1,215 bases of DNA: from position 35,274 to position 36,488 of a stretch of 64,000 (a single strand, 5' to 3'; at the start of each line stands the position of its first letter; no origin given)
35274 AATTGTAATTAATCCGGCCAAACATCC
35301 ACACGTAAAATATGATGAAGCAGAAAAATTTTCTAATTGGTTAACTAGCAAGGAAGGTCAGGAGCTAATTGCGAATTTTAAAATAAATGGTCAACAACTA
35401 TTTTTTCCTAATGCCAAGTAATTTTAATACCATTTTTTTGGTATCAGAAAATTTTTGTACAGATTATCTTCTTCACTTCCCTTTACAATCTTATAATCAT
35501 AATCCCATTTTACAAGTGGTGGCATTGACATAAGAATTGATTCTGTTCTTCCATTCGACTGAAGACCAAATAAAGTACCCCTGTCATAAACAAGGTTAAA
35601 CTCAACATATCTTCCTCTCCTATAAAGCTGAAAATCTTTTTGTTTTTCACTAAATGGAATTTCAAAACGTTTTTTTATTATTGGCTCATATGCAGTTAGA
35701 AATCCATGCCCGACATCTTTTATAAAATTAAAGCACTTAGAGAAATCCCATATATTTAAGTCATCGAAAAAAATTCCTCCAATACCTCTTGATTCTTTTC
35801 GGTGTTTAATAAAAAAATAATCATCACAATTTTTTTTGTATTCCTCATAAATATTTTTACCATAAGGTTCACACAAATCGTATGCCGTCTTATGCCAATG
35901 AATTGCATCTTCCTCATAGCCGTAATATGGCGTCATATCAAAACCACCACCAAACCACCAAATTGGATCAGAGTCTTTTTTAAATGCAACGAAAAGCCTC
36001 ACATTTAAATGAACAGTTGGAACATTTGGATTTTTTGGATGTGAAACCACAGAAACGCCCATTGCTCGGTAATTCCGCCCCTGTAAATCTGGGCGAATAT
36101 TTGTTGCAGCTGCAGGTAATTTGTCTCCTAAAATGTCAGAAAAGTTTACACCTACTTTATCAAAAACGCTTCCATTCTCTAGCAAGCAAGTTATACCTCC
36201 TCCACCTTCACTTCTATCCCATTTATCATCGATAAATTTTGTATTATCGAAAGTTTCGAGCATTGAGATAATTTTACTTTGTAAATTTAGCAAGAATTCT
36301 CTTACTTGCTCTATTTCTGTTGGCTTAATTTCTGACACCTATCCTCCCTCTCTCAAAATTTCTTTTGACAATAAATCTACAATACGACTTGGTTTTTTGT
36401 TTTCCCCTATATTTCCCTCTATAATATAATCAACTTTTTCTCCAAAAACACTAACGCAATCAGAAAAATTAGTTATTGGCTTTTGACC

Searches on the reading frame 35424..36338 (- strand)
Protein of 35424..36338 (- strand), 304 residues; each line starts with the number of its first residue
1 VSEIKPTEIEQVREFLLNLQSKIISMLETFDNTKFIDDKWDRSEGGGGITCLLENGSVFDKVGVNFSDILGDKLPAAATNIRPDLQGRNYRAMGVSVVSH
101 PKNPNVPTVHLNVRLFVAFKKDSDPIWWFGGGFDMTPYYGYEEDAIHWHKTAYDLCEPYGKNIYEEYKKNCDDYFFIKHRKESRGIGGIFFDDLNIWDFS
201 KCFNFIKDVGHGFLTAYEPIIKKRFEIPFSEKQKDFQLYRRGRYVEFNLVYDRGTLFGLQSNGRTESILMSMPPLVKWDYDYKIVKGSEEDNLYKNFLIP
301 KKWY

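Call 37: search_protein_families(library=pfam, proteins=[window:35424-36338:-], max_evalue=0.01)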
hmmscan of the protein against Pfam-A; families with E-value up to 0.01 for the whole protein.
window:35424-36338:- (304 aa): 1 family
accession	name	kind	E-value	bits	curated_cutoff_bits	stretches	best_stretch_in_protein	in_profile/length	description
PF01218.23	Coprogen_oxidas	-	4.4e-126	419.9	31.8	1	12-303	2-295/295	Coproporphyrinogen III oxidase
